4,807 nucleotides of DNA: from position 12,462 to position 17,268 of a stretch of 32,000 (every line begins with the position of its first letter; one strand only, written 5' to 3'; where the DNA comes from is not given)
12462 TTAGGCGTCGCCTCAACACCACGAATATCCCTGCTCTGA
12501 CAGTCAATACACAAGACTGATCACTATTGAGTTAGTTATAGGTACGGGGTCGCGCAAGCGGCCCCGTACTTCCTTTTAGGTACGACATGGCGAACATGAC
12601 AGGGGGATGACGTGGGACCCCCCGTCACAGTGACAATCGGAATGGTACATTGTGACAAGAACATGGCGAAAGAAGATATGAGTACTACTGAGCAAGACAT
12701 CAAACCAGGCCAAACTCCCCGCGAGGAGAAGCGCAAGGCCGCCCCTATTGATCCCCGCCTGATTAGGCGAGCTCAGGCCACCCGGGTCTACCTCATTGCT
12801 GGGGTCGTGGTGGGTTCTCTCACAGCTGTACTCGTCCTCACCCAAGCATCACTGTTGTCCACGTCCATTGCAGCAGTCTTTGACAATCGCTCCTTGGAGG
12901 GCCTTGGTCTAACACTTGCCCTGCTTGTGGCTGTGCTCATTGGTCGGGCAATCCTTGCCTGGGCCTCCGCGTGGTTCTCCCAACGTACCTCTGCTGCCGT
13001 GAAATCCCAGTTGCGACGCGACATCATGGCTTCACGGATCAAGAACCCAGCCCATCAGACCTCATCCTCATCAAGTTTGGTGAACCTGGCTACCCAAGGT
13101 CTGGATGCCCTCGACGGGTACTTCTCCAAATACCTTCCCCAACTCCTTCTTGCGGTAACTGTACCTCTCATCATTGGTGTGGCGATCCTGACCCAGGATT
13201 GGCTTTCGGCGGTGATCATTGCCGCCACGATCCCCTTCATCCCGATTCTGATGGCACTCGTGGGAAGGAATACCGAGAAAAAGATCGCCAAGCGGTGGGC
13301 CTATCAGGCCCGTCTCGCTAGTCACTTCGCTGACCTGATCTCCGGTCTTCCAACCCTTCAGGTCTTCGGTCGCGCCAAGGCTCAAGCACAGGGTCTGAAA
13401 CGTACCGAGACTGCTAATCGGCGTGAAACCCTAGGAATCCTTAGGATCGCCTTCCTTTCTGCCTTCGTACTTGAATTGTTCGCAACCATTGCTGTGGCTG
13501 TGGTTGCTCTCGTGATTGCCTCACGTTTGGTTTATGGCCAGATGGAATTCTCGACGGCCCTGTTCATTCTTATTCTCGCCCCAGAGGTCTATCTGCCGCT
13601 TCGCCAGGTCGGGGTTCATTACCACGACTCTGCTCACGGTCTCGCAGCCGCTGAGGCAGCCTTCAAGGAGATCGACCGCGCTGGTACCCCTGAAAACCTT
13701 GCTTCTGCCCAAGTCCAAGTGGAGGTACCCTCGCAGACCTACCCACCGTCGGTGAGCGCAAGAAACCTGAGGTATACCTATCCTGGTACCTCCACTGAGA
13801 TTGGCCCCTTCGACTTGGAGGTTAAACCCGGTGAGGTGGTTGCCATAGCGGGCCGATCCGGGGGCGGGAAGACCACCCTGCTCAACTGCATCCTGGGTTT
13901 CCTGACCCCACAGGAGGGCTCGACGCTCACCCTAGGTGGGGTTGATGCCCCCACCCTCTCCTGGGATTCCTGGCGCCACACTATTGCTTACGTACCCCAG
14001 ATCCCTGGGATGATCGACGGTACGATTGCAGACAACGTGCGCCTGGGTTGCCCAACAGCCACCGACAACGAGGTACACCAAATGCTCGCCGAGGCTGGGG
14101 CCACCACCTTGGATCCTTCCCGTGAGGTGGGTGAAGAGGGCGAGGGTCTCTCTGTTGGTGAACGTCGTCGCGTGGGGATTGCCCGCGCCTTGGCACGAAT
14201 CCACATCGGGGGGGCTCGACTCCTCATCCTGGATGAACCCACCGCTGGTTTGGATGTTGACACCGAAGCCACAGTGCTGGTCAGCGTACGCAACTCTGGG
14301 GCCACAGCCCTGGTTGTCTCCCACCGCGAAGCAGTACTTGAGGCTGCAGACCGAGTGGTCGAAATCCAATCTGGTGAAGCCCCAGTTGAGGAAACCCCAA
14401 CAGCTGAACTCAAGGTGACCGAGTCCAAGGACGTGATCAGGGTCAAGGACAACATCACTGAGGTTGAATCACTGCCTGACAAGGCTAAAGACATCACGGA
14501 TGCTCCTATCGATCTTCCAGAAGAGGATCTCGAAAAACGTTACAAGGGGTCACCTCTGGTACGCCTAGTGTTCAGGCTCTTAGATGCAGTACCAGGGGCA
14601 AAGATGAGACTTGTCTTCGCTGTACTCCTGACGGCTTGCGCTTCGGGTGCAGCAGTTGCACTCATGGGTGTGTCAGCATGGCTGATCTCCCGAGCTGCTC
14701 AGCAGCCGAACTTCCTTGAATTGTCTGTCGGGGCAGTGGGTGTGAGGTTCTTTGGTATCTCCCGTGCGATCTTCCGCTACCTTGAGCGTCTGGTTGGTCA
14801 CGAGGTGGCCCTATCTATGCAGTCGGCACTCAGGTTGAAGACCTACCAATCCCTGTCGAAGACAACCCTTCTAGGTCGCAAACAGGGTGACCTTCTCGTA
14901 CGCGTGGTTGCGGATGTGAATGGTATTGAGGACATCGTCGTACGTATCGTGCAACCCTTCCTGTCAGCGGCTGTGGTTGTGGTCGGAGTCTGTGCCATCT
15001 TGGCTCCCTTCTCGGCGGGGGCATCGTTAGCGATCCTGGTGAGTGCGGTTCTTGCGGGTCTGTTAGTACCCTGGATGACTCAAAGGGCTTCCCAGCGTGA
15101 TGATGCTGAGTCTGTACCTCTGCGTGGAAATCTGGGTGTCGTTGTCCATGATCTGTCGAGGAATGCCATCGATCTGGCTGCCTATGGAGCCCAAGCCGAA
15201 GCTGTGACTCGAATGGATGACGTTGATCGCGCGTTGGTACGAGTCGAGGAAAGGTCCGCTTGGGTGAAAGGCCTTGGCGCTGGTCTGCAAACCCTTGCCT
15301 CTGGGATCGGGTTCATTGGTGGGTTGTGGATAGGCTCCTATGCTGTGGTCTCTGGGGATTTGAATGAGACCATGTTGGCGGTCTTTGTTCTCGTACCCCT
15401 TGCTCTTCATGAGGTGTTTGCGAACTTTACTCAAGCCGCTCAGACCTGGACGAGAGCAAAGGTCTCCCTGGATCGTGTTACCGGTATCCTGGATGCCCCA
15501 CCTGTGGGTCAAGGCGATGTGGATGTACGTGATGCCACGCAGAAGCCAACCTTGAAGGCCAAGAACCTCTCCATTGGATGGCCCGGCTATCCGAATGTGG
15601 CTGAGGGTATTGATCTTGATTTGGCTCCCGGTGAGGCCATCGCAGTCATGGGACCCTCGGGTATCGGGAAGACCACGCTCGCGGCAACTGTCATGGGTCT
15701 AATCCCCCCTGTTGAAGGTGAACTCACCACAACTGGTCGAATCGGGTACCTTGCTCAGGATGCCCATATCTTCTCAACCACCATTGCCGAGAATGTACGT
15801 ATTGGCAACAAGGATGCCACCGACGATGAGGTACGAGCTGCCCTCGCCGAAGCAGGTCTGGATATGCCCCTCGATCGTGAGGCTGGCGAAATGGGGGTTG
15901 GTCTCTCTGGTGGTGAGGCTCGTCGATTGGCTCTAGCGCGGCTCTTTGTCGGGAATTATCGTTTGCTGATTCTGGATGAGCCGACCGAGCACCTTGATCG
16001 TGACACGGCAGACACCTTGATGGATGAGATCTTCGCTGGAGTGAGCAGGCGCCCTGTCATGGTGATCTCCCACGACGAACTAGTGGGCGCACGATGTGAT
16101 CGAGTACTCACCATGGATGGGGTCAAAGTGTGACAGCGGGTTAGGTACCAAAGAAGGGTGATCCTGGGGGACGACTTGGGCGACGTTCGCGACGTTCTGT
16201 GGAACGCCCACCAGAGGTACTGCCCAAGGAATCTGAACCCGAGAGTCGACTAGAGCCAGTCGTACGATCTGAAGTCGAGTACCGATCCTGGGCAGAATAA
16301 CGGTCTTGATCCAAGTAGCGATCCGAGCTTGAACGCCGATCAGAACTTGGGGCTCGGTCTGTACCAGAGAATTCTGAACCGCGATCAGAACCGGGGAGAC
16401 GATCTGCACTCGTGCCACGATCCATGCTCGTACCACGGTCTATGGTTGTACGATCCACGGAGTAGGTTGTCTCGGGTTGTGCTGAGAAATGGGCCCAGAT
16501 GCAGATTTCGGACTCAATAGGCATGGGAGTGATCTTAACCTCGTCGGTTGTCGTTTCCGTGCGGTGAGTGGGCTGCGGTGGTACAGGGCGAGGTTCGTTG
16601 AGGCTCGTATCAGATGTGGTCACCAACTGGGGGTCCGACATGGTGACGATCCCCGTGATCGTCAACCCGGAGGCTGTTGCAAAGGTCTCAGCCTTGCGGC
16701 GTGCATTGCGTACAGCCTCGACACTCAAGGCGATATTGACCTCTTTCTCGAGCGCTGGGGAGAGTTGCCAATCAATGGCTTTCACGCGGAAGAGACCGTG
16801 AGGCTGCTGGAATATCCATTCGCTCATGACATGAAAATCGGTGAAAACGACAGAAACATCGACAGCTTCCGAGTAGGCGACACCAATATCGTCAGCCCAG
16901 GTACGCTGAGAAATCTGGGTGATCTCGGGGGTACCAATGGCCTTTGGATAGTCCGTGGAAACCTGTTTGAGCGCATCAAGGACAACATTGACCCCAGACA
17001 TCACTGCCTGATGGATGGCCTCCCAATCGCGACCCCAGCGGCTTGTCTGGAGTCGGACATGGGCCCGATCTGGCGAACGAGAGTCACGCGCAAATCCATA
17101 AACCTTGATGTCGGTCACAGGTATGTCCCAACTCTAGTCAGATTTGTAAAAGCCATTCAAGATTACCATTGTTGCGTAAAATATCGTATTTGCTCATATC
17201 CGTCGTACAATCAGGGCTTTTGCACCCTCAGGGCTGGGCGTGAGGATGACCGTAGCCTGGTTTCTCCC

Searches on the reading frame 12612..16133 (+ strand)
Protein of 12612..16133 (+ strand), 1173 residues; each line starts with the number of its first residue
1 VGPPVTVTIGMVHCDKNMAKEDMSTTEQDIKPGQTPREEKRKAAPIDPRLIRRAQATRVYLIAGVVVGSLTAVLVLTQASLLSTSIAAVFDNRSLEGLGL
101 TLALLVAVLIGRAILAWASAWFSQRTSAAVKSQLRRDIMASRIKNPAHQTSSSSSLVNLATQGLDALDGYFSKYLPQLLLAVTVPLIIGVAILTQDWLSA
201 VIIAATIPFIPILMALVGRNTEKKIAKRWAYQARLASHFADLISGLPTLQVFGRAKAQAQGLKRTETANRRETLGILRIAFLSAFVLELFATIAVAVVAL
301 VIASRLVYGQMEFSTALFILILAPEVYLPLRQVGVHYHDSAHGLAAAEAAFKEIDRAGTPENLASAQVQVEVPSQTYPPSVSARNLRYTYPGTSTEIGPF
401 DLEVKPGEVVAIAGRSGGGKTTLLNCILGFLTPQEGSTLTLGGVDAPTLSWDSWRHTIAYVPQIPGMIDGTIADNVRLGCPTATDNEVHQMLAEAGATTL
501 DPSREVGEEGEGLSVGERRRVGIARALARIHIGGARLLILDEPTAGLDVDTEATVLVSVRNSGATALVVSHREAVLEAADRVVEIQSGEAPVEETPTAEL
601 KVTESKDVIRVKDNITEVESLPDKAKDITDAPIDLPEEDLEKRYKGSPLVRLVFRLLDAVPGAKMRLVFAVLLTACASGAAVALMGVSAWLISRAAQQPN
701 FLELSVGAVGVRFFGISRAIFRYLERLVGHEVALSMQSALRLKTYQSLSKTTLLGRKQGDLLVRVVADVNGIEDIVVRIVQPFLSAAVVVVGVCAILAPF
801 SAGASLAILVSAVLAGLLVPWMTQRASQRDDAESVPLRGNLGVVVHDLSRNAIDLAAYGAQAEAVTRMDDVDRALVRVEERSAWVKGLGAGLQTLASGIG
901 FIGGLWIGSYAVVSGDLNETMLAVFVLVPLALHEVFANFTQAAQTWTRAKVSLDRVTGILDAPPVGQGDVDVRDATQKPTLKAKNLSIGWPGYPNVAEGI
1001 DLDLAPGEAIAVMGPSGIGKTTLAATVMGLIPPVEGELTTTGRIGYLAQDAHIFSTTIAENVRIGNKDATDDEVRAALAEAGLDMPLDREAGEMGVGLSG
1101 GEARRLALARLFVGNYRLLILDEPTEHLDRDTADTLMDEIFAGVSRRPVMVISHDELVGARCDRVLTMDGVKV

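Call 76: search_protein_families(library=pfam, proteins=[window:12612-16133:+], max_evalue=0.00001)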
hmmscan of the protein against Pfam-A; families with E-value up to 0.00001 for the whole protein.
window:12612-16133:+ (1173 aa): 6 families
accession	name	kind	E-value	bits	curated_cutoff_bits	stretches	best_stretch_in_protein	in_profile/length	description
PF00005.33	ABC_tran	-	3.9e-54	183.4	25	2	400-545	4-137/137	ABC transporter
PF00664.28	ABC_membrane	-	8.2e-36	124.5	28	2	62-320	2-264/274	ABC transporter transmembrane region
PF02463.25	SMC_N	-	2.1e-10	40.8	40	0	484-588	119-214/220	RecF/RecN/SMC N terminal domain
PF13191.12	AAA_16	-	1.6e-07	32.4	32.6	0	1008-1152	25-167/167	AAA ATPase domain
PF13555.12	AAA_29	-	4e-06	26.9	27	0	402-435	17-50/61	P-loop containing region of AAA domain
PF13401.12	AAA_22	-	7.1e-06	26.8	27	0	1009-1050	7-33/130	AAA domain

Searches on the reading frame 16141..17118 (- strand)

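Call 76: search_protein_families(library=pfam, proteins=[window:16141-17118:-], max_evalue=0.00001)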
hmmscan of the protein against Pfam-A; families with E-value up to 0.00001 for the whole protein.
window:16141-17118:- (325 aa): 1 family
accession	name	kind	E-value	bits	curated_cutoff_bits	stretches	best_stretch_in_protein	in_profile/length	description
PF04402.19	SIMPL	-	5.1e-17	63.2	25.2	1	4-186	1-177/205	Protein of unknown function (DUF541)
